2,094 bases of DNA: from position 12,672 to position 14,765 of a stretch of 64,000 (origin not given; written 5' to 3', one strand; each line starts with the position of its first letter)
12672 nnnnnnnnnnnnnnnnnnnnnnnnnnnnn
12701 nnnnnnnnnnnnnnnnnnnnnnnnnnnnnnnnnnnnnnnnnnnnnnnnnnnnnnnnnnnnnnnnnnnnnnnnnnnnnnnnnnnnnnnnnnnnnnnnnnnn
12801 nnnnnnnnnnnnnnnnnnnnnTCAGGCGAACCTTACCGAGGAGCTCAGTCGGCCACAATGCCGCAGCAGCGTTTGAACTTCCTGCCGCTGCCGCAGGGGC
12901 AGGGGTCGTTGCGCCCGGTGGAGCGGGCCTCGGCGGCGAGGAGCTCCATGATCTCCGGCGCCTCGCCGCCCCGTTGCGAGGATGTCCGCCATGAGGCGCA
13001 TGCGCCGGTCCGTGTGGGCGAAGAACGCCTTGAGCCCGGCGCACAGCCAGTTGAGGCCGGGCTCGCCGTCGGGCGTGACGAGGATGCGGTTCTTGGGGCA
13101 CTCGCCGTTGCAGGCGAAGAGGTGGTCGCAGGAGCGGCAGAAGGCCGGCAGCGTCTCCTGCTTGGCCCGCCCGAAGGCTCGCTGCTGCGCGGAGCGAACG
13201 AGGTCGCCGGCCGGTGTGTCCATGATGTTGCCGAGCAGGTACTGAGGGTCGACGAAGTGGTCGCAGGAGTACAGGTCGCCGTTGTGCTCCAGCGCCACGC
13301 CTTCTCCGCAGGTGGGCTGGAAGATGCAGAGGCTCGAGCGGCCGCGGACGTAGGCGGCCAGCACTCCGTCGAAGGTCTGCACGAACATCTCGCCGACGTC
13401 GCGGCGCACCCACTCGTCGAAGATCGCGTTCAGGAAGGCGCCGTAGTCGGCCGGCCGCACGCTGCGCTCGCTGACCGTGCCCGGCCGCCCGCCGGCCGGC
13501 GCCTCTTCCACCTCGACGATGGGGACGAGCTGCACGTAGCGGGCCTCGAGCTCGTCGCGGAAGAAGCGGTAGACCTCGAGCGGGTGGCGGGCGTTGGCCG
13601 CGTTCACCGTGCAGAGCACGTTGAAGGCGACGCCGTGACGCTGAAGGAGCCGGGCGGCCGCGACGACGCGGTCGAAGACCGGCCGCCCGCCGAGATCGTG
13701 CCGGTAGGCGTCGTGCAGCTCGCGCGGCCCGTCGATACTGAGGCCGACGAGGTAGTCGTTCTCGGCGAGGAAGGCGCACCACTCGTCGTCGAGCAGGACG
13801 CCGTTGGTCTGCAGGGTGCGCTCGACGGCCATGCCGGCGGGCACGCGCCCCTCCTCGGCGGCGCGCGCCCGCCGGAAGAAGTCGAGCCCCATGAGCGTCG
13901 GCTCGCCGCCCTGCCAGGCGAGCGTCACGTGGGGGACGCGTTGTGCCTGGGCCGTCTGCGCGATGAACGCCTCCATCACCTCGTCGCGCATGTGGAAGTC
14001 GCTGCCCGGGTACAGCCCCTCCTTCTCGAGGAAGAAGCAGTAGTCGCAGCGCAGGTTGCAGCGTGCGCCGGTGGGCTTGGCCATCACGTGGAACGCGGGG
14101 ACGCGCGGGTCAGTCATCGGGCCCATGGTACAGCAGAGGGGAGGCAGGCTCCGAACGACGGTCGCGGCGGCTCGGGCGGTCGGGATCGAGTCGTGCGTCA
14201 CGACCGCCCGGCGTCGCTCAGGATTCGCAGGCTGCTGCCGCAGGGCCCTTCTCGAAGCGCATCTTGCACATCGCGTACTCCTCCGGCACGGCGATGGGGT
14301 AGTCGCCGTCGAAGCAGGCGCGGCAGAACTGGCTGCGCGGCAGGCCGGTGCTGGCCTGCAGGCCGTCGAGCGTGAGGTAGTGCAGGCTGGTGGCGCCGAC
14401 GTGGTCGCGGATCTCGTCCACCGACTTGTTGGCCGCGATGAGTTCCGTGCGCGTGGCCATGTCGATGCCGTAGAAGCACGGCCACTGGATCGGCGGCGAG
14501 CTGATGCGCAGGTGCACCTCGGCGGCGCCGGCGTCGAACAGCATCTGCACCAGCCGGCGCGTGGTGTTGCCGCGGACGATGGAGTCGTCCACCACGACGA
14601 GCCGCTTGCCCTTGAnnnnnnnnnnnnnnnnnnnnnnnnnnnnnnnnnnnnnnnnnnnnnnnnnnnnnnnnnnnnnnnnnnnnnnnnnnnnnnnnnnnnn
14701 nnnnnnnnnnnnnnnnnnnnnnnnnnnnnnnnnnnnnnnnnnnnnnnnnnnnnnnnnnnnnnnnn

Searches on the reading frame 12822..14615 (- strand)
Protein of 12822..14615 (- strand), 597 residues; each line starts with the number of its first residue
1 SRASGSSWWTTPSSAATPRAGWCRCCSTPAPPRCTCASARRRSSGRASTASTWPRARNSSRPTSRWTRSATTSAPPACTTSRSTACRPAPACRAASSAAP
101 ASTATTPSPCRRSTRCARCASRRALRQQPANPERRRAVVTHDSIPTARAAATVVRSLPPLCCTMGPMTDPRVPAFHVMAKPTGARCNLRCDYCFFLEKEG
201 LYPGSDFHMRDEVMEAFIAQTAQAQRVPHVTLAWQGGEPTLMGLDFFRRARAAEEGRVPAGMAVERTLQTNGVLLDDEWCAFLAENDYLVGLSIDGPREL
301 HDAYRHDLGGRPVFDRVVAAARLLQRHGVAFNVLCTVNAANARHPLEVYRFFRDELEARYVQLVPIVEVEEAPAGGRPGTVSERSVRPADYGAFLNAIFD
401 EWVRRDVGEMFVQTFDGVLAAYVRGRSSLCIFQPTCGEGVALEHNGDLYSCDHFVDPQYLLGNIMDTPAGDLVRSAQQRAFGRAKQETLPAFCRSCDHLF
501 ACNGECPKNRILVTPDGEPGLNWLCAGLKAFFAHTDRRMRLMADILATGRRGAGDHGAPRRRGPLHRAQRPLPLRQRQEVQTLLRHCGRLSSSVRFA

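Call 12: search_protein_families(library=pfam, proteins=[window:12822-14615:-], max_evalue=0.001)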
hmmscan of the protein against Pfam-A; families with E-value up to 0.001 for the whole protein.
window:12822-14615:- (597 aa): 2 families
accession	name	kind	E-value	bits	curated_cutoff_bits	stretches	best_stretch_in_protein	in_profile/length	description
PF04055.27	Radical_SAM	-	1.1e-15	58.7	29.5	1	183-336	4-150/166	Radical SAM superfamily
PF13186.11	SPASM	-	4.6e-08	33.7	21.5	1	438-497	6-67/67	Iron-sulfur cluster-binding domain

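Call 38: search_protein_families(library=ncbifam, proteins=[window:12822-14615:-], max_evalue=0.001)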
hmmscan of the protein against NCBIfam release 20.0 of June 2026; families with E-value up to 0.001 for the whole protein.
window:12822-14615:- (597 aa): 53 families (the best 25 are shown)
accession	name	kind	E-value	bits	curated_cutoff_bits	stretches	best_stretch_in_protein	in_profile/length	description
TIGR03942.1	sulfatase_rSAM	equivalog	9.1e-134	446.1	349.45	1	176-544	1-362/363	anaerobic sulfatase maturase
NF010308.0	PRK13745.1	equivalog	1e-119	400.1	484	1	174-550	12-396/412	anaerobic sulfatase-maturation protein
NF010321.0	PRK13758.1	equivalog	3.6e-67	227.1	441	1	174-543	3-366/370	anaerobic sulfatase-maturase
NF041298.1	rSAM_mat_DynA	equivalog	2.2e-52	178.2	450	1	178-540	4-354/356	dynobactin maturation radical SAM/SPASM protein DynA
NF041300.1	rSAM_mat_DarW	exception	4.2e-47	160.9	650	1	175-542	41-401/415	radical SAM/SPASM peptide maturase DarW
TIGR04083.1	rSAM_pep_methan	hypoth_equivalog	1.5e-38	132.6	300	1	176-540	1-344/376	TIGR04083 family peptide-modifying radical SAM enzyme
NF041718.1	rSAM_phane_AMC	equivalog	2.7e-37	128.6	425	1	177-510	8-331/362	cyclophane-forming radical SAM peptide maturase AmcB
TIGR04269.1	SAM_SPASM_FxsB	subfamily_domain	2.9e-36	125.2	370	1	184-507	10-334/363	FxsB family cyclophane-forming radical SAM/SPASM peptide maturase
TIGR04261.1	rSAM_GlyRichRpt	subfamily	1.8e-33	116.1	310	1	184-510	5-331/363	cyclophane-forming radical SAM/SPASM peptide maturase GrrM/OscB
NF041707.1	rSAM_YhhB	equivalog_domain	1.2e-32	113.3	445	1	183-510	9-337/369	cyclophane-forming radical SAM/SPASM peptide maturase YhhB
NF038005.1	rSAM_mat_DarE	equivalog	3e-32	111.9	650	1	184-514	82-408/432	darobactin maturation radical SAM/SPASM protein DarE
TIGR04496.1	rSAM_XyeB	equivalog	1.1e-26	93.4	450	1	184-425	12-250/385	cyclophane-forming radical SAM/SPASM peptide maturase XyeB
NF047865.1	rSAM_PapB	equivalog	1.3e-24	87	340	1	185-343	12-167/330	PapB family radical SAM/SPASM ranthipeptide maturase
TIGR03974.1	rSAM_six_Cys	equivalog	1.5e-24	86.7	425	1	184-511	105-421/451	thioether cross-link-forming SCIFF peptide maturase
TIGR04163.1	rSAM_cobopep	equivalog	5.2e-24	84.8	375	1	179-509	68-390/428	peptide-modifying radical SAM enzyme CbpB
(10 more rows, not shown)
